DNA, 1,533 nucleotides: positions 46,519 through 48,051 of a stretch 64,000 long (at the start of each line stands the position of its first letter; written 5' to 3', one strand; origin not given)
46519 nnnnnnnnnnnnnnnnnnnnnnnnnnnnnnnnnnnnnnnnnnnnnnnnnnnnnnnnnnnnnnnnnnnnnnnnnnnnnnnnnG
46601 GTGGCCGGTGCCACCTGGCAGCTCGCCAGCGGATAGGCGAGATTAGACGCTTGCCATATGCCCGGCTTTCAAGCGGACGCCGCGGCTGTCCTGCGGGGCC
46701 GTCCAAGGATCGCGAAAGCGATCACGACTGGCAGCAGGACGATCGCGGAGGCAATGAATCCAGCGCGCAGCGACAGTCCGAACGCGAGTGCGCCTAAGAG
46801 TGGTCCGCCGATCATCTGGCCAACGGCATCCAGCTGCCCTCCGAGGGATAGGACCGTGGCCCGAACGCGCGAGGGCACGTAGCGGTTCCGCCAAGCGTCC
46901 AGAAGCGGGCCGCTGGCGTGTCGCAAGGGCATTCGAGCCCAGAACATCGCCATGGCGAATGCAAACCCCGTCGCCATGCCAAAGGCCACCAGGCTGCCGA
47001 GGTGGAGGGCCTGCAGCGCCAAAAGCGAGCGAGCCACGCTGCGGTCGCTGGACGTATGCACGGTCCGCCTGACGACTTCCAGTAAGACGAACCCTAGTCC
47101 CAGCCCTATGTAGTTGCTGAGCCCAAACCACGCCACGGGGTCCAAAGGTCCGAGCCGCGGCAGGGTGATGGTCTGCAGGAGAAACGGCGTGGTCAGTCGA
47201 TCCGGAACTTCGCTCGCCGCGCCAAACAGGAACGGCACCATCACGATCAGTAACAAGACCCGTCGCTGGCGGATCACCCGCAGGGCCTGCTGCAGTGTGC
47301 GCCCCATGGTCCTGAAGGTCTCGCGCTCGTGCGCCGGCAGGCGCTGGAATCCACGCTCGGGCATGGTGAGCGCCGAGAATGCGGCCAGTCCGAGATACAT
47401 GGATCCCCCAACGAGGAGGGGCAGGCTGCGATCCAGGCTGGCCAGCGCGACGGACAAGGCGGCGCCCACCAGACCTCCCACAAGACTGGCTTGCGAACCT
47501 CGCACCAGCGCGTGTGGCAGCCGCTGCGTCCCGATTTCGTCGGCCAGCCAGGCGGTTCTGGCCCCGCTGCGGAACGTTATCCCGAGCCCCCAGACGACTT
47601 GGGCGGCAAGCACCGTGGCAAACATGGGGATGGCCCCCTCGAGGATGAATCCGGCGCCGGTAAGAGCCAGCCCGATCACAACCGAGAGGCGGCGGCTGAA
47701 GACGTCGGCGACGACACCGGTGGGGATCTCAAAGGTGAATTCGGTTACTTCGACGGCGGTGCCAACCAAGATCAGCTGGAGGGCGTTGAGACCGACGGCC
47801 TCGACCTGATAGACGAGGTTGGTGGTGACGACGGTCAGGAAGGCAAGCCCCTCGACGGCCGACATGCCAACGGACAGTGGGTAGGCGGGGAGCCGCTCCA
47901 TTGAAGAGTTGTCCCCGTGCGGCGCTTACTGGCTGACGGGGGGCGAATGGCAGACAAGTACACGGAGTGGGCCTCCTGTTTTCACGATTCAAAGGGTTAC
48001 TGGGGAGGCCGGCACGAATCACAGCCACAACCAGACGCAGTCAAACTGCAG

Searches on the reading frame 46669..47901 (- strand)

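Call 32: search_protein_families(library=pfam, proteins=[window:46669-47901:-], max_evalue=0.001)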
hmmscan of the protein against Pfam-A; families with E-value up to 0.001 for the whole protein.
window:46669-47901:- (410 aa): 1 family
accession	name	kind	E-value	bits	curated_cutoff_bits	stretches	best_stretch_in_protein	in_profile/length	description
PF07690.21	MFS_1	-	5.3e-14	52.3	33.4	1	24-353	12-334/347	Major Facilitator Superfamily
